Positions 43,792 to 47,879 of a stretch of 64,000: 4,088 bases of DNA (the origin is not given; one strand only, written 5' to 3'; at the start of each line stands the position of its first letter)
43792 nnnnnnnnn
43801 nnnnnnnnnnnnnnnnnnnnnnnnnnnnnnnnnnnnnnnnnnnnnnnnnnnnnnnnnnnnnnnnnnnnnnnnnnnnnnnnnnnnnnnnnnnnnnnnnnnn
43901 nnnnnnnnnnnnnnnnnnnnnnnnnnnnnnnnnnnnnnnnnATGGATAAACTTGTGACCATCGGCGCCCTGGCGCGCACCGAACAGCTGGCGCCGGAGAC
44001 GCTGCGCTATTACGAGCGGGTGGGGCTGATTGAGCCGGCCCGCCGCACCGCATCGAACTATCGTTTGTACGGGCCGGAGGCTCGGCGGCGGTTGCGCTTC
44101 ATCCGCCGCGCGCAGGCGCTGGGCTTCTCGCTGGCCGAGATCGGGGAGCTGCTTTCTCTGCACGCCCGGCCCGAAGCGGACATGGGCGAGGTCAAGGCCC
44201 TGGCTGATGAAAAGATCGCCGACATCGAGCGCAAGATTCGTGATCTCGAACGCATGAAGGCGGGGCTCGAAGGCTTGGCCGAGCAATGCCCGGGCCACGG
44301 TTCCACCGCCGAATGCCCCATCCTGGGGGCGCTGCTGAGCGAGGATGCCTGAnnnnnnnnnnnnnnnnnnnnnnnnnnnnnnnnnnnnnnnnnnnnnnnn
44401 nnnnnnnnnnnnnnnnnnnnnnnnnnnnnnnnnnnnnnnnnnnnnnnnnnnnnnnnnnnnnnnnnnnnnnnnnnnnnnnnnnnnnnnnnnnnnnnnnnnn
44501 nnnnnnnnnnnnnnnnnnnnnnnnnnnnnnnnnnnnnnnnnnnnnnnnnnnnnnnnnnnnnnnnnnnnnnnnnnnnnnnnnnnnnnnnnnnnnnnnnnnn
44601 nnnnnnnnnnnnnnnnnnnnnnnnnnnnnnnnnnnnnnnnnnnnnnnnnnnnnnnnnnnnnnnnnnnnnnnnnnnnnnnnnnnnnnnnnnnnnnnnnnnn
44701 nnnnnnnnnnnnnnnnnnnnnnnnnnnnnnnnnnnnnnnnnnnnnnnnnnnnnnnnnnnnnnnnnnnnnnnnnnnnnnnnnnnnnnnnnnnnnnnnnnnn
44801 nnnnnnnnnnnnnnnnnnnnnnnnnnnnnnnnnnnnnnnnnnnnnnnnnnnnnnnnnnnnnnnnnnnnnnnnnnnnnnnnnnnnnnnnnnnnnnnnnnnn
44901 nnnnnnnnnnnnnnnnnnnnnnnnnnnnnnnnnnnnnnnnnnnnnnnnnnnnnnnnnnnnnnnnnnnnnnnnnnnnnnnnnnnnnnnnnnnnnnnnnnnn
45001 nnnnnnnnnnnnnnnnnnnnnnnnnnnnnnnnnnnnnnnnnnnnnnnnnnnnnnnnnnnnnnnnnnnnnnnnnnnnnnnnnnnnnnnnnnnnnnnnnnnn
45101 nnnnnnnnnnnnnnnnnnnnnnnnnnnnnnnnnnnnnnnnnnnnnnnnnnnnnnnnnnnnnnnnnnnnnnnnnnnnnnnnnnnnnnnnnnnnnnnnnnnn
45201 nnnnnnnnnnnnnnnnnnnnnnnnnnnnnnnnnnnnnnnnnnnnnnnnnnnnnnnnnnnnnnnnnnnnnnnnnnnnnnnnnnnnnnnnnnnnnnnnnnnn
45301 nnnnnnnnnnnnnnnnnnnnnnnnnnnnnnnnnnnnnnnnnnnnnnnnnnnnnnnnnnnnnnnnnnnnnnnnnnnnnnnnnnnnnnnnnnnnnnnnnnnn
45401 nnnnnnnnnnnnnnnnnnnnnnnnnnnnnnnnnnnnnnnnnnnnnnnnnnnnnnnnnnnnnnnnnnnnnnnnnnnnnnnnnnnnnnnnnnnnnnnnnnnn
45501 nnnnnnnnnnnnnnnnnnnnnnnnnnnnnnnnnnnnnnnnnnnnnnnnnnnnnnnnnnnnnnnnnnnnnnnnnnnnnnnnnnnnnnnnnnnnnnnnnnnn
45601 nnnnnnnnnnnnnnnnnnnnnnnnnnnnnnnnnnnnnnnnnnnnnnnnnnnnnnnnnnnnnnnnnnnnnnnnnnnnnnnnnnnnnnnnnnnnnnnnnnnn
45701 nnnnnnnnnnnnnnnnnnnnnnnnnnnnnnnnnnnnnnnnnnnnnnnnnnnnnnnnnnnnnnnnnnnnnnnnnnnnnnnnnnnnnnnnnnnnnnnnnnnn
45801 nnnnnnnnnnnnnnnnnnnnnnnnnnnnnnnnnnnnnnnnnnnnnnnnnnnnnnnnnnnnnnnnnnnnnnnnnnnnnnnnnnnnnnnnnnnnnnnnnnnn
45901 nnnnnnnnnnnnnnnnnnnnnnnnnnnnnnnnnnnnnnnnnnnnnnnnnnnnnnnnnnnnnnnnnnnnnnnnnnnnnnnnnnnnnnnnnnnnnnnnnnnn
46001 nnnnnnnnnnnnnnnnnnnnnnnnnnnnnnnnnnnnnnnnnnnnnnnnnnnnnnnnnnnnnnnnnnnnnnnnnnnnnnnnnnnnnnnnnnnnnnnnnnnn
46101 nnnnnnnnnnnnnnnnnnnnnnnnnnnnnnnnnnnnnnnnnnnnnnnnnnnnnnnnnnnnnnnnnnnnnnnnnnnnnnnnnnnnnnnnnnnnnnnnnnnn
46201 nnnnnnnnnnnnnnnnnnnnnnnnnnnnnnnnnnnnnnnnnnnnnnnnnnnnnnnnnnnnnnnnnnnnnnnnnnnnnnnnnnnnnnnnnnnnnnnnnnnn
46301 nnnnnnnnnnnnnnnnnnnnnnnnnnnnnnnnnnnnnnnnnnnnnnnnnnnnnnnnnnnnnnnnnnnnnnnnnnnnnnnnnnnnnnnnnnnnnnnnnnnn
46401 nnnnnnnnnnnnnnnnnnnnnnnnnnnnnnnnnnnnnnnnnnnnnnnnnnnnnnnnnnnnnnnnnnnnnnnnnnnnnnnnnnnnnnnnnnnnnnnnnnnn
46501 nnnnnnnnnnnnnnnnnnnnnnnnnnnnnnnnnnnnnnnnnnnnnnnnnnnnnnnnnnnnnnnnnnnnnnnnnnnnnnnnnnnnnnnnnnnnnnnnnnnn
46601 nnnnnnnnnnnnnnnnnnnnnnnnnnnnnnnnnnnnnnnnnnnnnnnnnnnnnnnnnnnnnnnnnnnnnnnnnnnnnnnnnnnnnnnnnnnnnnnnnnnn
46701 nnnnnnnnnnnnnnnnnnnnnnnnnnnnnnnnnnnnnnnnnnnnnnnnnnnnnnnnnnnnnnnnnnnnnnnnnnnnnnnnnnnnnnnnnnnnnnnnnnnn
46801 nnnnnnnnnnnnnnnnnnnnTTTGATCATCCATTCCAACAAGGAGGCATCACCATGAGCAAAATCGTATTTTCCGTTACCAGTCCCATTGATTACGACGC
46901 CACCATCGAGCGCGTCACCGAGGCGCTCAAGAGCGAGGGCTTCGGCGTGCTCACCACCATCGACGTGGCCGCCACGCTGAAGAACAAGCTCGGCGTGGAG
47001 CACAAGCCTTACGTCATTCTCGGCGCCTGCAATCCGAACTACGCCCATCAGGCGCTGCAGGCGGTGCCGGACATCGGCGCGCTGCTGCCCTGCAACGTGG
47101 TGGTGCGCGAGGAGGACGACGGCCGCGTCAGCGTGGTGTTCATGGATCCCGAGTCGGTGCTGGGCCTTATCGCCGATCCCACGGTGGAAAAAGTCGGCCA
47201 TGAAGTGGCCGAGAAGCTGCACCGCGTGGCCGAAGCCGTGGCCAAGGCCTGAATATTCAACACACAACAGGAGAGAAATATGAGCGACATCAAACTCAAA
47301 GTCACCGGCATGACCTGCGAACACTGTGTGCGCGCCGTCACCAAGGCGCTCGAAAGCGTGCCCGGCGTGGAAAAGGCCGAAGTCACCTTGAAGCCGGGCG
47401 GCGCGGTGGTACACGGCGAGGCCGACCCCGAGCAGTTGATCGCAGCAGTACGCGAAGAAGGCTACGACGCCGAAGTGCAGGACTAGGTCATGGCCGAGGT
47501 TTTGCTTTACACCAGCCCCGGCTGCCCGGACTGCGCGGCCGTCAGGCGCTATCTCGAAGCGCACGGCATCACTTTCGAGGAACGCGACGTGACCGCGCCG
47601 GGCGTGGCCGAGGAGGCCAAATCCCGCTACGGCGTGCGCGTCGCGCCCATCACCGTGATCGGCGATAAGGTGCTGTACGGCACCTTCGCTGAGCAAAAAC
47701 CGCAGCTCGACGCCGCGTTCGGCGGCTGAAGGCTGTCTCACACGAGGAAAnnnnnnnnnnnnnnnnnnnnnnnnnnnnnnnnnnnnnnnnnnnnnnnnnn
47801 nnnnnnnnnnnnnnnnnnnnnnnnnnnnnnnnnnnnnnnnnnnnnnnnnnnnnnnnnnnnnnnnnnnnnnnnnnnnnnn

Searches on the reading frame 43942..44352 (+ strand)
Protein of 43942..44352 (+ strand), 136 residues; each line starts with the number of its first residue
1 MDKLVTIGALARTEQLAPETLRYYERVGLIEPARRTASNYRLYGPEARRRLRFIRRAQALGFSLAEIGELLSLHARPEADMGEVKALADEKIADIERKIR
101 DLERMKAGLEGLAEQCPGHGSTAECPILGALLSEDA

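Call 3: search_protein_families(library=pfam, proteins=[window:43942-44352:+], max_evalue=0.01)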
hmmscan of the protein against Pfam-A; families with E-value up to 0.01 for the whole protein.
window:43942-44352:+ (136 aa): 3 families
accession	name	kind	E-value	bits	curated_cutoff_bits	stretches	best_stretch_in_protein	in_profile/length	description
PF09278.17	MerR-DNA-bind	-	2e-22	80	25.4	1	48-112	1-65/65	MerR, DNA binding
PF13411.12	MerR_1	-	4.6e-17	62.3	21.6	1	6-72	2-67/69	MerR HTH family regulatory protein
PF00376.29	MerR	-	7.4e-12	45.3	28.2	1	6-43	1-38/38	MerR family regulatory protein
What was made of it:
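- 43942..44352 (+): MerR-family metal-responsive regulator, CueR-like. PF09278, PF13411 and PF00376 (call 3).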

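Call 4: search_protein_families(library=ncbifam, proteins=[window:43942-44352:+], max_evalue=0.01)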
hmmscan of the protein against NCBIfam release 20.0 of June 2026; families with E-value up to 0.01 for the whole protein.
window:43942-44352:+ (136 aa): 18 families
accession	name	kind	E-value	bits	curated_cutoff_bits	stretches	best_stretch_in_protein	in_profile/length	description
TIGR02044.1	CueR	equivalog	4.6e-35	120.5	147.4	1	6-131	2-126/127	Cu(I)-responsive transcriptional regulator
NF007069.0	PRK09514.1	equivalog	9.4e-35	119.6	143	1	6-134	3-133/141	Zn(2+)-responsive transcriptional regulator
TIGR02043.1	ZntR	equivalog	3.1e-34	117.9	167.95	1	5-131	2-130/131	Zn(2+)-responsive transcriptional regulator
TIGR02051.1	MerR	equivalog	3.4e-33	114.5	150.85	1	6-131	1-124/124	mercury resistance transcriptional regulator MerR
TIGR02047.1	CadR-PbrR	equivalog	1.2e-28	99.7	151.45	1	6-130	2-126/127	Cd(II)/Pb(II)-responsive transcriptional regulator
NF007590.0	PRK10227.1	equivalog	1.4e-24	86.6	244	1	7-131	3-126/135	Cu(I)-responsive transcriptional regulator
NF010315.0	PRK13752.1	subfamily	1.3e-22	80.4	261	1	5-133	8-134/144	mercury resistance transcriptional regulator MerR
TIGR01950.1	SoxR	equivalog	4.1e-14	52.5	116.9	1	5-126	2-121/142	redox-sensitive transcriptional activator SoxR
NF047375.1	HeatShock_HspR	equivalog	6.1e-12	45.4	105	1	4-89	3-88/92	heat shock protein transcriptional repressor HspR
NF047377.1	heat_HspR_dupli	exception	6e-11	42.2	300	1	11-106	12-107/214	heat shock protein transcriptional repressor HspR, fused homodimer type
NF041849.1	trans_regNmlR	equivalog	1.1e-10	41.6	175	1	11-108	7-104/117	stress response transcriptional regulator NmlR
NF053782.1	ChlnTransRegdde3219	equivalog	3.5e-09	36.6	450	1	5-106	7-106/278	choline utilization transcriptional activator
NF050798.1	TF_FtsR_Actino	equivalog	9e-09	35.8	150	1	20-79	21-80/223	transcriptional regulator FtsR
TIGR02054.1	MerD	equivalog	1.2e-07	32.2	103.65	1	7-114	6-114/120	mercuric resistance transcriptional repressor MerD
NF052513.1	TransRegCarH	equivalog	0.0022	17.3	400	1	6-111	8-114/274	HTH-type transcriptional repressor CarH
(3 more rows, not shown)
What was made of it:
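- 43942..44352 (+): TIGR02044 CueR scores 120.5 bits, below the 147.4 cut-off, with ZntR and MerR models close behind (call 4).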

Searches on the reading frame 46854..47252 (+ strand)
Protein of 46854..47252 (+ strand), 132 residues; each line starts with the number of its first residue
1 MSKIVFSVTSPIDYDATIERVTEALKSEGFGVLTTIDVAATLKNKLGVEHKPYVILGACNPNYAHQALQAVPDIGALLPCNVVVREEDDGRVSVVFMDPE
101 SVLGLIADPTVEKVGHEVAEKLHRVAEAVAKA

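Call 3: search_protein_families(library=pfam, proteins=[window:46854-47252:+], max_evalue=0.01)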
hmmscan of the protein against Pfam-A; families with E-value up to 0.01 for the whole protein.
window:46854-47252:+ (132 aa): 2 families
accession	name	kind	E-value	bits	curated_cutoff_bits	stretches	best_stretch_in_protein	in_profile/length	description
PF03625.19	DUF302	-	3.2e-28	97.8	23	1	36-99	1-63/63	Domain of unknown function DUF302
PF07799.17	DUF1643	-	0.0088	16.6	22.5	0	9-69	25-85/134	Protein of unknown function (DUF1643)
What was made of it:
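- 46854..47252 (+): DUF302 protein, function unknown, a recurrent neighbour. PF03625 at 97.8 bits (call 3).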

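Call 4: search_protein_families(library=ncbifam, proteins=[window:46854-47252:+], max_evalue=0.01)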
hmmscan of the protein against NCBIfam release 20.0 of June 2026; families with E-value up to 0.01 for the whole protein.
window:46854-47252:+ (132 aa): 1 family
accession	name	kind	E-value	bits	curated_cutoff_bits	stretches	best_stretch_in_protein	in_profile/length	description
NF002454.0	PRK01636.1-2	equivalog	2.5e-06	27.1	312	1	9-100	147-237/270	fluoride efflux transporter CrcB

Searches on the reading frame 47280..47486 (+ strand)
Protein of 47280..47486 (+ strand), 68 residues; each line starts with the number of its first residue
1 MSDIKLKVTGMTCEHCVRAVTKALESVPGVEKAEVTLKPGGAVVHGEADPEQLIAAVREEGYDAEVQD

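Call 3: search_protein_families(library=pfam, proteins=[window:47280-47486:+], max_evalue=0.01)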
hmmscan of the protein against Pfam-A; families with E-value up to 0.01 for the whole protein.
window:47280-47486:+ (68 aa): 2 families
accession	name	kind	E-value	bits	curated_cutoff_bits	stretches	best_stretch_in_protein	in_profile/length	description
PF00403.32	HMA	-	9.5e-18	64.8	24.8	1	6-63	2-62/62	Heavy-metal-associated domain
PF19803.4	DUF6286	-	0.0021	18.9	35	1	9-58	33-85/108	Family of unknown function (DUF6286)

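Call 4: search_protein_families(library=ncbifam, proteins=[window:47280-47486:+], max_evalue=0.01)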
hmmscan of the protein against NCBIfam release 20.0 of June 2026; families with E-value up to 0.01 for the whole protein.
window:47280-47486:+ (68 aa): 13 families
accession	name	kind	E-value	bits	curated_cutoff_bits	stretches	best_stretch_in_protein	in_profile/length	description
NF047957.1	CopZ_AFE_1862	equivalog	2.1e-31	108.1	85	1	4-65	1-62/62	CopZ family metallochaperone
NF033794.2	chaper_CopZ_Eh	exception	1.7e-17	63.3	95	1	5-66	3-67/68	copper chaperone CopZ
NF033795.1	chaper_CopZ_Bs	exception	2.1e-15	56.6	91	1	5-64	3-65/66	copper chaperone CopZ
NF007952.0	PRK10671.1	equivalog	4e-15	55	1316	1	5-66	106-167/838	copper-exporting P-type ATPase CopA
NF010311.1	PRK13748.1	subfamily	2.1e-13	50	600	1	5-68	2-67/560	mercury(II) reductase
NF041115.1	UxxU_metal_bind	equivalog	6.3e-13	48.7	95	1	3-66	5-71/74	metal-binding (seleno)protein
TIGR00003.1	TIGR00003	subfamily_domain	7.7e-12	45.3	62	1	4-65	2-66/66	copper ion binding protein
TIGR02052.1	MerP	equivalog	4.6e-09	36.7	92.55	1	4-64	25-88/92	mercury resistance system periplasmic binding protein MerP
NF033781.1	chaper_CopP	exception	7.5e-08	32.4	112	1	4-62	2-62/65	copper-binding metallochaperone CopP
NF033556.1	MerTP_fusion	equivalog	9.6e-08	31.8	180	1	3-63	121-184/186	mercuric transport protein MerTP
NF033775.1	P_type_ZntA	exception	5.1e-06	25.1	1240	1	5-63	51-110/732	Zn(II)/Cd(II)/Pb(II) translocating P-type ATPase ZntA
NF008262.1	PRK11033.1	equivalog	1.2e-05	24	1005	1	6-64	45-104/731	zinc/cadmium/mercury/lead-transporting ATPase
NF045683.1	MerT_CopZ_Se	exception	1.5e-05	24.6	375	1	4-66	164-229/235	MerT/CopZ fusion-like heavy metal transport selenoprotein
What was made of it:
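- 47280..47486 (+): CopZ cytoplasmic copper chaperone. NF047957 CopZ_AFE_1862 scores 108 bits against a cut-off of 85; HMA domain (calls 3, 4).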

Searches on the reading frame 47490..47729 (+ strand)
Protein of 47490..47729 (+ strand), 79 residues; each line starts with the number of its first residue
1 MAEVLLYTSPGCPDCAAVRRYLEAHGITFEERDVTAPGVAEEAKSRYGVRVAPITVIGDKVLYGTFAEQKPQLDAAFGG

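Call 3: search_protein_families(library=pfam, proteins=[window:47490-47729:+], max_evalue=0.01)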
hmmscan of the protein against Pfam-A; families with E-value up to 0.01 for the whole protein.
window:47490-47729:+ (79 aa): 4 families
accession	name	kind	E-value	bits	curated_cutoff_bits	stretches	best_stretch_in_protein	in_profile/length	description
PF00462.30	Glutaredoxin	-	1.1e-14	54.7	22.9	1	4-61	1-59/60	Glutaredoxin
PF13417.12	GST_N_3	-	3.2e-06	27.8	22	1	6-65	1-60/75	Glutathione S-transferase, N-terminal domain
PF05768.20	Glrx-like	-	6.6e-05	23.6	26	1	3-65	1-66/77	Glutaredoxin-like domain (DUF836)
PF13192.12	Thioredoxin_3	-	0.00075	19.9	24.8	1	9-62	7-60/76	Thioredoxin domain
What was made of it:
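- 47490..47729 (+): Small glutaredoxin-like protein with a CPDC motif. PF00462 at 54.7 bits (call 3).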

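Call 4: search_protein_families(library=ncbifam, proteins=[window:47490-47729:+], max_evalue=0.01)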
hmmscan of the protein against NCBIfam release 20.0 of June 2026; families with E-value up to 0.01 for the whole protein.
window:47490-47729:+ (79 aa): 14 families
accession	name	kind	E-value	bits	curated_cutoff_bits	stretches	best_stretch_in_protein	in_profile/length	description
TIGR02196.1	GlrX_YruB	hypoth_equivalog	7.6e-15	55.2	88.55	1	4-69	2-67/74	glutaredoxin-like protein, YruB-family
NF041212.1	Uxx_star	subfamily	8.2e-12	45.2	66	1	4-64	1-63/70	Uxx-star family glutaredoxin-like (seleno)protein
NF047338.1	gluta_UXX_star_3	exception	2.4e-09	37.1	97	1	4-61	1-60/70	UXX-star (seleno)protein family 3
NF041211.1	gluta_UXX_star_2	equivalog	2.5e-08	33.8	100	1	4-64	1-63/71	UXX-star (seleno)protein family 2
NF045501.1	HUGP_GUXX-star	exception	6e-08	32.5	325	1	3-62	166-227/236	HUGP/GUXX-star fusion selenoprotein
TIGR02194.1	GlrX_NrdH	subfamily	7.3e-08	32.5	85.75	1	4-64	1-62/72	glutaredoxin-like protein NrdH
NF007657.0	PRK10329.1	equivalog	2.8e-06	27.3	131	1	4-62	3-61/81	glutaredoxin-like protein NrdH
TIGR02200.1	GlrX_actino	hypoth_equivalog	3.6e-06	27.3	89.5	1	4-45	2-44/77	mycoredoxin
TIGR02190.1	GlrX-dom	hypoth_equivalog_domain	1.9e-05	24.5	99.3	1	3-33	9-39/79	glutaredoxin-family domain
NF002459.0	PRK01655.1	subfamily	4.4e-05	23.5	123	1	4-39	2-37/132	transcriptional regulator Spx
TIGR02181.1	GRX_bact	equivalog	5.1e-05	23.4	90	1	4-57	1-56/80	glutaredoxin 3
TIGR01617.1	arsC_related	subfamily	6.4e-05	23.2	75.05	1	6-42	3-39/117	Spx/MgsR family RNA polymerase-binding regulatory protein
NF007923.0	PRK10638.1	equivalog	0.00025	21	129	1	1-57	1-58/83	glutaredoxin 3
TIGR00411.1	redox_disulf_1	equivalog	0.00045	20.2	92.75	1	4-63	3-65/82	MJ0307 family thioredoxin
